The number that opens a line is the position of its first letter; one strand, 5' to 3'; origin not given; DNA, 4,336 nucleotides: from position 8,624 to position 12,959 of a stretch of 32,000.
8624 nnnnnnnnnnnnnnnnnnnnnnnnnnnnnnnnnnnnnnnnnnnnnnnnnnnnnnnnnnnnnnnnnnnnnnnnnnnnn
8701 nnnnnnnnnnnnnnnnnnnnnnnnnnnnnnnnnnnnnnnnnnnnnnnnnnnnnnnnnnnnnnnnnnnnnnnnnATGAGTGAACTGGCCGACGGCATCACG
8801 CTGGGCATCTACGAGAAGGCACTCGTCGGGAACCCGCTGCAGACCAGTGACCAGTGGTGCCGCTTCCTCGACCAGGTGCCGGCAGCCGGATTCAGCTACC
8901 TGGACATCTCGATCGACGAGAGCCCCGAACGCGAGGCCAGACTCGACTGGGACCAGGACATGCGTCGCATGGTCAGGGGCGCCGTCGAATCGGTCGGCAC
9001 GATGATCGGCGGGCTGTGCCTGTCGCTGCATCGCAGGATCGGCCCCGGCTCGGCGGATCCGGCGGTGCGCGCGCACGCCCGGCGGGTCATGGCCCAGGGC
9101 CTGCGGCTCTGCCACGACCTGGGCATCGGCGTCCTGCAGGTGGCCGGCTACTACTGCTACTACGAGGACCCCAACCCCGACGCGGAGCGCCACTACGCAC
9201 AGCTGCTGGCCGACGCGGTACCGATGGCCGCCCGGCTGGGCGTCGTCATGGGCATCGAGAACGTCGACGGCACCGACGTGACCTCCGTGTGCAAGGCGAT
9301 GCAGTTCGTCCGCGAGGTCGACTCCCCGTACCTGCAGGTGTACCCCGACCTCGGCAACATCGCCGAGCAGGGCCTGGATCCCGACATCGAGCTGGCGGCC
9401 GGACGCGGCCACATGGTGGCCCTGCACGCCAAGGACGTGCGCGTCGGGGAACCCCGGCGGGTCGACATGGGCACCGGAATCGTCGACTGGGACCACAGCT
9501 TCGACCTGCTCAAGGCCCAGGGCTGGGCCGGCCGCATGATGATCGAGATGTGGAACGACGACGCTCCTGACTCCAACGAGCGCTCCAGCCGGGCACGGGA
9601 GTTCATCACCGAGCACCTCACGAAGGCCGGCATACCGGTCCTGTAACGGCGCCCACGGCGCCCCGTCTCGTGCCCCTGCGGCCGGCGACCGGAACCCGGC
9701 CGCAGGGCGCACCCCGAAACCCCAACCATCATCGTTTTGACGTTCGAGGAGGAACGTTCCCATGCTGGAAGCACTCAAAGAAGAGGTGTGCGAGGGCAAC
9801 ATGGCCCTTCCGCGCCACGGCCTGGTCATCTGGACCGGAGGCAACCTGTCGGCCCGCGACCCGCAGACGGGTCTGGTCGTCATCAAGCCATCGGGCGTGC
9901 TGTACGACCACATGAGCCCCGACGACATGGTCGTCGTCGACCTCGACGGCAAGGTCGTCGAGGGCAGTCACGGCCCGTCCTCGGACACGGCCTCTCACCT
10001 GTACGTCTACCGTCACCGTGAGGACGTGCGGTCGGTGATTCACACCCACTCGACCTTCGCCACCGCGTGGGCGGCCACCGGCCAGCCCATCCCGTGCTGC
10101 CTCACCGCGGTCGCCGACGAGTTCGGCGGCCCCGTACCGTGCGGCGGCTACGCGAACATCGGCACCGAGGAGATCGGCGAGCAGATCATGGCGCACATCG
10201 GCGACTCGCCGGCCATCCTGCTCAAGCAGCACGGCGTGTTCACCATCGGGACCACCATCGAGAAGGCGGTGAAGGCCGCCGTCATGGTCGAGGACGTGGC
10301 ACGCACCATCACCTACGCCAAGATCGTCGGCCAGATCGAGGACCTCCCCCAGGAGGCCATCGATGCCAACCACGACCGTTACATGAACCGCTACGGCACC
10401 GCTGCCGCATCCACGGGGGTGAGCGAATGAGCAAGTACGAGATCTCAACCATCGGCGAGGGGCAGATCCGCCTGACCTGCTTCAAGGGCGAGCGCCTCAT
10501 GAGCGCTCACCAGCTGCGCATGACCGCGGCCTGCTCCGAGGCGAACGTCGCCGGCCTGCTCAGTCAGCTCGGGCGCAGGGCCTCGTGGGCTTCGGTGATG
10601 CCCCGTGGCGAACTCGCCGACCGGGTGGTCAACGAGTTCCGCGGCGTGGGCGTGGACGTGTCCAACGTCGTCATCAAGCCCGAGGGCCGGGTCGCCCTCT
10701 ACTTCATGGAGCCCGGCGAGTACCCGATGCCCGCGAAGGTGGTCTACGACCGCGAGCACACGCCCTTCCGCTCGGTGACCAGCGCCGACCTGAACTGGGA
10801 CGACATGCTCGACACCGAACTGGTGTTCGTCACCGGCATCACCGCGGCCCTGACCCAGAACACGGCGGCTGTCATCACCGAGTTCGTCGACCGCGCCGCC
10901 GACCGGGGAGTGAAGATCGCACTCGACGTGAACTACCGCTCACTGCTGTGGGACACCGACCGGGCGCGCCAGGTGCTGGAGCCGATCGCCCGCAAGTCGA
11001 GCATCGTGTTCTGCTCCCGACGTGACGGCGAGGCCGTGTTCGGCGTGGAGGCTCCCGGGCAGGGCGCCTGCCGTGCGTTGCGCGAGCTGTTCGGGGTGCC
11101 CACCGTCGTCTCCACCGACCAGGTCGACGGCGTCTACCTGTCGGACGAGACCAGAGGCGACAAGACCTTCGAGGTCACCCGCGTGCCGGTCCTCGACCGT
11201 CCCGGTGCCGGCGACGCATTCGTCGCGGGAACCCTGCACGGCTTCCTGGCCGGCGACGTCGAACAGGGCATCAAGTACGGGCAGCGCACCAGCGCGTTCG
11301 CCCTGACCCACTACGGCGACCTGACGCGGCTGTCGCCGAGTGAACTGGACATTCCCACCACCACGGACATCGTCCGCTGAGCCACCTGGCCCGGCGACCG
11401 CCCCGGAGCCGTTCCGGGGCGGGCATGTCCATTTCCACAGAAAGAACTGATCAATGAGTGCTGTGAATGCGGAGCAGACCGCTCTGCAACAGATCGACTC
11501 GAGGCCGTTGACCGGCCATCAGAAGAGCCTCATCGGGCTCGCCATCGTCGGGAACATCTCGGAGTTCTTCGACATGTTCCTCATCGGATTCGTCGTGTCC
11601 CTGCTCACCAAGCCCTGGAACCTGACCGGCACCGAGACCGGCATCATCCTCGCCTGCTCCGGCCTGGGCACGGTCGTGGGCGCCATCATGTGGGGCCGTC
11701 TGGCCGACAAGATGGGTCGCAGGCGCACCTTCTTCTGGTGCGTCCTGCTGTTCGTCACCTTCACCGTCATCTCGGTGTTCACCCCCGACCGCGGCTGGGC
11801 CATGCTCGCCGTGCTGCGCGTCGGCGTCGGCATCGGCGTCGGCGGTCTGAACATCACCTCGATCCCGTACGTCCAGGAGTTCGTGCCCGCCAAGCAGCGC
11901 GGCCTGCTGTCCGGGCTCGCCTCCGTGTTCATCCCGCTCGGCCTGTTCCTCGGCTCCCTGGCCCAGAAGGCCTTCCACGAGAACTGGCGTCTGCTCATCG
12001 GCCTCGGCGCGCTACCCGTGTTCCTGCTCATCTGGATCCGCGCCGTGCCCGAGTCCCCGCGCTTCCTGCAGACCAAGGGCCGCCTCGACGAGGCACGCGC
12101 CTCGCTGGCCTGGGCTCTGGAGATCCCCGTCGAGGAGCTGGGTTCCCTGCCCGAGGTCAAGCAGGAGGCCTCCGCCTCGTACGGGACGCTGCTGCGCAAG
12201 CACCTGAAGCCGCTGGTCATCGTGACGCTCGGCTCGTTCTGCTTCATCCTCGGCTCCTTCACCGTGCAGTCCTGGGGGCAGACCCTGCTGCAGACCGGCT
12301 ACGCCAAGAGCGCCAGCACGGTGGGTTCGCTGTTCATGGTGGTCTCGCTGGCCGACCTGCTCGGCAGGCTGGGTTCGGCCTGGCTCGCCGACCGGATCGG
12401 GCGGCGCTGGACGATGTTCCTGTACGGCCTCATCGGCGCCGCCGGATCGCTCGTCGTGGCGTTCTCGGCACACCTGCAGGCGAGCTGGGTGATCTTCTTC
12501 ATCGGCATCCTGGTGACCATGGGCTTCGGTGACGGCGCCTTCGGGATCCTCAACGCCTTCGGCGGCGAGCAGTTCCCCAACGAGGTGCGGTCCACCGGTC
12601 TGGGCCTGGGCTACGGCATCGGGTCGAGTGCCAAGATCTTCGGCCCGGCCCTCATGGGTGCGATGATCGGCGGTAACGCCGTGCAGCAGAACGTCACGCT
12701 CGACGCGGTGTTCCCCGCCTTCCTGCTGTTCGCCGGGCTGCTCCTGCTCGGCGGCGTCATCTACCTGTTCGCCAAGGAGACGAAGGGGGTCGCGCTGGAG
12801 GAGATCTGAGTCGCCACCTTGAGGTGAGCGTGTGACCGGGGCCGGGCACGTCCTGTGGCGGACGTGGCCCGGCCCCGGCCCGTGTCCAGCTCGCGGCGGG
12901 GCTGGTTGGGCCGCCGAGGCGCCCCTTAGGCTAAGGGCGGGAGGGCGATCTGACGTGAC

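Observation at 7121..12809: Ula-type sugar-acid operon with no PTS and no UlaG: a PTE-family lactonase, PfkB kinase and MFS permease feed UlaD/E/F homologues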

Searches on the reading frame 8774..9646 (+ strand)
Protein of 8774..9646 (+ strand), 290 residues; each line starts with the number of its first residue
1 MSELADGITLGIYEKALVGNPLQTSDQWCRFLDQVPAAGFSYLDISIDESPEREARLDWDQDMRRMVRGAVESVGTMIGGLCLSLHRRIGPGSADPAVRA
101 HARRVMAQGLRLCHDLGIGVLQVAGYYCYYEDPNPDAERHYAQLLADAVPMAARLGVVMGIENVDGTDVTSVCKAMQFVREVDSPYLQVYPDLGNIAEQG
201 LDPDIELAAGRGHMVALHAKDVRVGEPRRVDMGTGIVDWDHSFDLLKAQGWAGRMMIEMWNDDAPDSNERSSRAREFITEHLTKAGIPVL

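Call 3: search_protein_families(library=pfam, proteins=[window:8774-9646:+])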
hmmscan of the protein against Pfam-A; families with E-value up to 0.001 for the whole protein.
window:8774-9646:+ (290 aa): 1 family
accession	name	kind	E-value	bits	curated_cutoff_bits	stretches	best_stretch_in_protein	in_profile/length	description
PF01261.30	AP_endonuc_2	-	2.1e-42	146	31.1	1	33-279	2-247/249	Xylose isomerase-like TIM barrel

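Call 4: search_protein_families(library=ncbifam, proteins=[window:8774-9646:+])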
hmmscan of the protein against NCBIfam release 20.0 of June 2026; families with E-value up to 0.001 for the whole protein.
window:8774-9646:+ (290 aa): 4 families
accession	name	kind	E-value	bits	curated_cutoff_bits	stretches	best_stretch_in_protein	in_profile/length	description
NF009688.0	PRK13209.1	subfamily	1e-101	339.8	317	1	4-287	4-282/286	L-ribulose-5-phosphate 3-epimerase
NF009689.0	PRK13210.1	subfamily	1.1e-69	234.8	200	1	9-287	5-284/286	L-ribulose-5-phosphate 3-epimerase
TIGR00542.1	hxl6Piso_put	equivalog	7.4e-63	212.5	272.15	1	8-287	3-277/279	L-ribulose-5-phosphate 3-epimerase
NF051856.1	PsicseEpim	equivalog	2.6e-07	30.7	300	1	28-258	18-244/287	D-psicose 3-epimerase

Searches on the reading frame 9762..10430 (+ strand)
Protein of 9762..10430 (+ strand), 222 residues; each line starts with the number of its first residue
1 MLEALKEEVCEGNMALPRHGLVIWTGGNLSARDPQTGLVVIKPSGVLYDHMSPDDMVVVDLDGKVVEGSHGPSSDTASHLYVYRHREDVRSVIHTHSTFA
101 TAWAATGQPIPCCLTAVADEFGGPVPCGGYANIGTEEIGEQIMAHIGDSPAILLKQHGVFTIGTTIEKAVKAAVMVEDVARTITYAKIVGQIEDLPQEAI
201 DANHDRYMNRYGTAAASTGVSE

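Call 3: search_protein_families(library=pfam, proteins=[window:9762-10430:+])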
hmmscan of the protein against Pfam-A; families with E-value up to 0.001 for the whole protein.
window:9762-10430:+ (222 aa): 1 family
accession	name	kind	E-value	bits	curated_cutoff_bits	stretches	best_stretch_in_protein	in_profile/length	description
PF00596.27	Aldolase_II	-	1.2e-55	188.7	22.2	1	7-182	1-181/183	Class II Aldolase and Adducin N-terminal domain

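Call 4: search_protein_families(library=ncbifam, proteins=[window:9762-10430:+])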
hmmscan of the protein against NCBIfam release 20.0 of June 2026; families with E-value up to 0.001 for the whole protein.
window:9762-10430:+ (222 aa): 29 families (the best 25 are shown)
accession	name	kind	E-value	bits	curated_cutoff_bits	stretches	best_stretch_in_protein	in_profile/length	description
NF005123.0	PRK06557.1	subfamily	6.2e-103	343.3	251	1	1-213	8-222/223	L-ribulose-5-phosphate 4-epimerase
NF006047.0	PRK08193.1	subfamily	4.4e-59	199.8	257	1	1-206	1-220/231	L-ribulose-5-phosphate 4-epimerase AraD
NF009003.0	PRK12348.1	subfamily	1.9e-56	191.3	331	1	2-214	1-222/228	L-ribulose-5-phosphate 4-epimerase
TIGR00760.1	araD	equivalog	6.1e-52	176.1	389.1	1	1-214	1-223/228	L-ribulose-5-phosphate 4-epimerase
NF009625.0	PRK13145.1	equivalog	1.5e-51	175.2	369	1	2-214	5-228/235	L-ribulose-5-phosphate 4-epimerase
NF009002.0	PRK12347.1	subfamily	4e-49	166.9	386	1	1-214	1-226/231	L-ribulose-5-phosphate 4-epimerase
NF009691.0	PRK13213.1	equivalog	3.7e-46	157.4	489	1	1-215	1-227/231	L-ribulose-5-phosphate 4-epimerase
NF005302.0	PRK06833.1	equivalog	1.4e-40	139.1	264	1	2-212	3-211/214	L-fuculose-phosphate aldolase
NF053831.1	RU1PAldHalo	equivalog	5.2e-39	133.9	300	1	23-212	21-207/208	ribulose-1-phosphate aldolase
NF004527.0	PRK05874.1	equivalog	2.2e-33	115.7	308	1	14-198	16-201/218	L-fuculose-phosphate aldolase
NF005984.0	PRK08087.1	subfamily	8.7e-33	113.9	264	1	5-203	6-202/215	L-fuculose-phosphate aldolase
TIGR01086.1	fucA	equivalog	4.5e-29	101.7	400.25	1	7-196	7-191/214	L-fuculose-phosphate aldolase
NF006208.0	PRK08333.1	equivalog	2e-26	92.8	267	1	17-183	17-180/189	aldolase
NF004855.0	PRK06208.1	subfamily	2.3e-26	92.7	255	1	24-208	62-249/274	class II aldolase/adducin family protein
NF005484.0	PRK07090.1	equivalog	1.3e-25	90.2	261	1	26-206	52-233/260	aldolase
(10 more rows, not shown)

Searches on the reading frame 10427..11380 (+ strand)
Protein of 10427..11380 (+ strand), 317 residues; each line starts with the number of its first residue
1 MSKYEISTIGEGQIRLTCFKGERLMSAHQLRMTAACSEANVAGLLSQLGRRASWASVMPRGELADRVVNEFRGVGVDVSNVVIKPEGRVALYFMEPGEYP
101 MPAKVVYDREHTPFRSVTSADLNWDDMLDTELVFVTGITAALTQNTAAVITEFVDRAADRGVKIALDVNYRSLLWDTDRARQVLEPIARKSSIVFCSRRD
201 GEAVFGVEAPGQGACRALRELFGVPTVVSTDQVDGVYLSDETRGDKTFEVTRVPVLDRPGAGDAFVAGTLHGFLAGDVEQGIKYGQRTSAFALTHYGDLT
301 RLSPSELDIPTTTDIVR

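Call 3: search_protein_families(library=pfam, proteins=[window:10427-11380:+])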
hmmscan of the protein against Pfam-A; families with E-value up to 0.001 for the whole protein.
window:10427-11380:+ (317 aa): 1 family
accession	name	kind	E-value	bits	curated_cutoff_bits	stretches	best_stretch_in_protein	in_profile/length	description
PF00294.29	PfkB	-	1.2e-30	107.3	25.8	1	6-299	4-296/302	pfkB family carbohydrate kinase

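Call 4: search_protein_families(library=ncbifam, proteins=[window:10427-11380:+])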
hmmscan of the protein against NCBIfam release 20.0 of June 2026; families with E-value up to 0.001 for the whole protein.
window:10427-11380:+ (317 aa): 15 families
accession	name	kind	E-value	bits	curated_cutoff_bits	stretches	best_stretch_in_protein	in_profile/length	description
NF041332.1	KDG_KDGal_kin_Halo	equivalog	9.6e-62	209.2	440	1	5-308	3-307/320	bifunctional 2-dehydro-3-deoxygluconokinase/2-dehydro-3-deoxygalactonokinase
NF041633.1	trifunc_aldol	exception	1.1e-54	185.9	700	1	5-211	243-449/580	KHG/KDPG aldolase/sugar kinase fusion protein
NF040938.1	KDG_KDGal_kin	equivalog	6.2e-30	104.4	400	1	8-302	3-293/305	bifunctional 2-dehydro-3-deoxygluconokinase/2-dehydro-3-deoxygalactonokinase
TIGR04382.1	myo_inos_iolC_N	equivalog_domain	5.6e-28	98.1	300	1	22-295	21-292/309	5-dehydro-2-deoxygluconokinase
NF052444.1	DhDoxglucKinKdgK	equivalog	5.3e-14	52.3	400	1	120-299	116-296/303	2-dehydro-3-deoxygluconokinase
NF047869.1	myo_kin_aldol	exception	7.1e-11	41.2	600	1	21-176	25-178/586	bifunctional 5-dehydro-2-deoxygluconokinase/5-dehydro-2-deoxyphosphogluconate aldolase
NF006957.1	PRK09434.1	equivalog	3.5e-10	39.9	450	1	152-302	140-296/302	fructokinase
NF007321.0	PRK09813.1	equivalog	1.4e-08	34.5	247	1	248-295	209-257/261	fructoselysine 6-kinase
NF053626.1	RibKinHalex1628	equivalog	9.2e-08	31.9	330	1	31-304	34-284/293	ATP-dependent ribose-1-phosphate kinase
NF041134.1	R1P_kin_Thcocales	equivalog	9.5e-08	31.8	500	0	27-168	29-155/291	ADP-dependent ribose-1-phosphate kinase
NF049991.1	TagKinase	equivalog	2.8e-07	29.6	420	1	47-299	53-302/321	tagatose kinase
TIGR02152.1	D_ribokin_bact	equivalog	4.5e-07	29.5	299.65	1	217-298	206-286/298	ribokinase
TIGR03168.1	1-PFK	subfamily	1.7e-06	27.2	216.4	1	16-297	16-286/305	hexose kinase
TIGR03828.1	pfkB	equivalog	5.1e-06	25.7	292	1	22-296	22-285/305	1-phosphofructokinase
NF008353.0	PRK11142.1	equivalog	0.00017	21.2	341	1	215-298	207-289/307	ribokinase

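Call 6: search_solved_structures(query=window:10427-11380:+, max_evalue=0.00001)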
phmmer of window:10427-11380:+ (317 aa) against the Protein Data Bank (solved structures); distinct sequences matched with E-value up to 0.00001: 16.
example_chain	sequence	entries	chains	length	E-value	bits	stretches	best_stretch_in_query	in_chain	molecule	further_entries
2afb_A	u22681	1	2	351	5.2e-32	114.6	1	5-211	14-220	2-keto-3-deoxygluconate kinase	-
4gm6_A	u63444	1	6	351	1.5e-26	96.7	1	5-300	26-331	PfkB family carbohydrate kinase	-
1v19_A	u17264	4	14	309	2.8e-20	76.1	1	5-295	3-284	2-KETO-3-DEOXYGLUCONATE KINASE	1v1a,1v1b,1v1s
2v78_A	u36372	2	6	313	9.9e-19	71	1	6-305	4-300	FRUCTOKINASE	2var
4du5_A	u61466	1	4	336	1.6e-18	70.3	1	4-302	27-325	PfkB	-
2qcv_A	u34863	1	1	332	1.5e-14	57.2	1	5-298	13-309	Putative 5-dehydro-2-deoxygluconokinase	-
1wye_A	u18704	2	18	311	5.5e-14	55.4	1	7-309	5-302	2-keto-3-deoxygluconate kinase | hypothetical fructokinase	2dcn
3ktn_A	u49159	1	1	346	1.7e-13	53.8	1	5-300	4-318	Carbohydrate kinase, pfkB family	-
3hj6_A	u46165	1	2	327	3.8e-12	49.4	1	2-309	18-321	Fructokinase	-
3pl2_A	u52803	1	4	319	9e-10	41.6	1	34-292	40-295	Sugar kinase, ribokinase family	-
4e69_A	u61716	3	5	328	4.6e-09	39.2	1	40-277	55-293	2-dehydro-3-deoxygluconokinase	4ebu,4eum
3lhx_A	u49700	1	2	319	1.2e-08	37.8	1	63-298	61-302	Ketodeoxygluconokinase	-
3gbu_A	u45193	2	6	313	2.3e-08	37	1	7-275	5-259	Uncharacterized sugar kinase PH1459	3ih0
3ewm_A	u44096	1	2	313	2.3e-08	37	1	7-275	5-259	Uncharacterized sugar kinase PH1459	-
1tyy_A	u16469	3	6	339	2.2e-07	33.7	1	151-273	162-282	putative sugar kinase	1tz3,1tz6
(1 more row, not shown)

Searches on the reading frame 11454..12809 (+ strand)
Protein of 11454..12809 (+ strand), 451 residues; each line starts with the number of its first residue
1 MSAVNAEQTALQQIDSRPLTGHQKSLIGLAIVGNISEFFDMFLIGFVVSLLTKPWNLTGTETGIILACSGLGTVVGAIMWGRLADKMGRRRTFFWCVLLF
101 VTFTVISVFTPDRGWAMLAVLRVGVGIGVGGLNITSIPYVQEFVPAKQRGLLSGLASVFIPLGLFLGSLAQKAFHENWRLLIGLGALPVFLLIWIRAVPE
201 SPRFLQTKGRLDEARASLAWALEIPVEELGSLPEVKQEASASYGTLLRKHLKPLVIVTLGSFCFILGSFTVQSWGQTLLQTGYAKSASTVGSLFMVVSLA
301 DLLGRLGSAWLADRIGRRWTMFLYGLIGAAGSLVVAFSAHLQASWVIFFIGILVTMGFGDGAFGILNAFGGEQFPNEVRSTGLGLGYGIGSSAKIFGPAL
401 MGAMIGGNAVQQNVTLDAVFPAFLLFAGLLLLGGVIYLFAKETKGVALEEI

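Call 3: search_protein_families(library=pfam, proteins=[window:11454-12809:+])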
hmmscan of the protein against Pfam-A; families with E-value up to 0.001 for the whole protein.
window:11454-12809:+ (451 aa): 5 families
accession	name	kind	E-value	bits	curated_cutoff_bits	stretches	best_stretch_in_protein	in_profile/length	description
PF07690.21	MFS_1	-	2.5e-52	178.4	33.4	2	32-398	3-347/347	Major Facilitator Superfamily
PF00083.30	Sugar_tr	-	1.4e-46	159.8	22.3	1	30-451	5-448/452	Sugar (and other) transporter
PF13347.12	MFS_2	-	1.7e-07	30.6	27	1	26-138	226-337/427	MFS/sugar transport protein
PF12832.13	MFS_1_like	-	4.4e-07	29.7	25.2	1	22-170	210-357/373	MFS_1 like family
PF01306.25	LacY_symp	-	1.2e-05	24.7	24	1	48-123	31-109/413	LacY proton/sugar symporter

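Call 4: search_protein_families(library=ncbifam, proteins=[window:11454-12809:+])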
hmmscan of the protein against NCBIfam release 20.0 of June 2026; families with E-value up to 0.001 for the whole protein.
window:11454-12809:+ (451 aa): 35 families (the best 25 are shown)
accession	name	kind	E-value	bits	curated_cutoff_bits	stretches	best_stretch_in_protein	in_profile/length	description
TIGR00895.1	2A0115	subfamily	2e-52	178.4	418.55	1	12-405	4-398/398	aromatic acid/H+ symport family MFS transporter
TIGR00898.1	2A0119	subfamily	1.4e-35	123.1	550.75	1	54-450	117-505/506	cation transport protein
TIGR00879.1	SP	subfamily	8.3e-35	120.3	237.8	1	52-451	84-510/510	sugar porter family MFS transporter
TIGR00891.1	2A0112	subfamily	1.1e-34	120.3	552.9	1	17-396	4-379/405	sialate:H+ symport family MFS transporter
NF052357.1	GlucTporGlcPStph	equivalog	6.3e-27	94.5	750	1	29-451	11-433/445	glucose transporter GlcP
NF003024.0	PRK03893.1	subfamily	1.7e-26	93.1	604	2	12-210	8-207/497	sialate:H+ symport family MFS transporter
TIGR00883.1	2A0106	subfamily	2.8e-25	89.2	443.45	1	33-393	1-366/400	metabolite/H+ symporter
NF008586.0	PRK11551.1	equivalog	3.8e-24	85.4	410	2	25-221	15-212/406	3-(3-hydroxy-phenyl)propionate transporter MhpT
NF053517.1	HbztTptrPcaK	equivalog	2.1e-22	79.7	770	1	12-430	6-421/437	4-hydroxybenzoate transporter PcaK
TIGR00893.1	2A0114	subfamily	6e-20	71.5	395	1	38-430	7-394/399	D-galactonate transporter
NF008963.0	PRK12307.1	equivalog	6.1e-18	65.2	637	1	20-408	13-383/426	MFS transporter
TIGR01299.1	synapt_SV2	subfamily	9.6e-18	63.4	637.3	1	28-215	173-371/742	synaptic vesicle protein SV2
TIGR00887.1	2A0109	equivalog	3.8e-16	59.1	610.3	1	10-160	1-158/502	phosphate:H+ symporter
TIGR00886.1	2A0108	subfamily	4.3e-13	49.1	311.7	1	38-361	14-339/368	NarK family nitrate/nitrite MFS transporter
NF007484.0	PRK10077.1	equivalog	6.1e-13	48.4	608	1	58-450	53-467/480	D-xylose transporter XylE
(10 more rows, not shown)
